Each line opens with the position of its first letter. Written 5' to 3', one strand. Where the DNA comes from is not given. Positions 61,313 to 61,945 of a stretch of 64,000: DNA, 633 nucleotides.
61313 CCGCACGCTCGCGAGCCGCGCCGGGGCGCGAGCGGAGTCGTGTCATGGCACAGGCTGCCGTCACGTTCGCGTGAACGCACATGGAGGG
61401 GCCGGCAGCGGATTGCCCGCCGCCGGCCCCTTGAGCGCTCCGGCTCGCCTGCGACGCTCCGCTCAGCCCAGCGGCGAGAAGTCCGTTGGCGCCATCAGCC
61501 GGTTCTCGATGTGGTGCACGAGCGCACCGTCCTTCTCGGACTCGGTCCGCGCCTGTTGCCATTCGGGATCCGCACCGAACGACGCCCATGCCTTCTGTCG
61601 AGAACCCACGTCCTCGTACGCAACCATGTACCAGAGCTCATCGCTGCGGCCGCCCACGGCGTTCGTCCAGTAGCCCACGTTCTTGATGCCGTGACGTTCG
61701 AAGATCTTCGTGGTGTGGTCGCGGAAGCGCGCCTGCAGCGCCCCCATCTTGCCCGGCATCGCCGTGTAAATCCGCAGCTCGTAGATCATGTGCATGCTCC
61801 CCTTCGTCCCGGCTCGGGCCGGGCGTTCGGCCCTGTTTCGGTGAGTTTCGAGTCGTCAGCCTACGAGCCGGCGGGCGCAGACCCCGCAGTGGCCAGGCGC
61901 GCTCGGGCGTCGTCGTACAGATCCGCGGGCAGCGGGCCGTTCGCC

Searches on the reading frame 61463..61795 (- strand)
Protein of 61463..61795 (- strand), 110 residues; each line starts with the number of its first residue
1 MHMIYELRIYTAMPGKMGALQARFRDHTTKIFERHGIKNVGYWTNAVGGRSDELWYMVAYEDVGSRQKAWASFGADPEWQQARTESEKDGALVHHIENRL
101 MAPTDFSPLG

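Call 66: search_protein_families(library=pfam, proteins=[window:61463-61795:-])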
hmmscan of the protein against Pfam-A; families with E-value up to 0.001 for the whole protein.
window:61463-61795:- (110 aa): 1 family
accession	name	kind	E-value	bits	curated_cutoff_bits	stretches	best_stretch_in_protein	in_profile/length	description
PF07978.19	NIPSNAP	-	3e-25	88.8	22.3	1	5-108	1-102/102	NIPSNAP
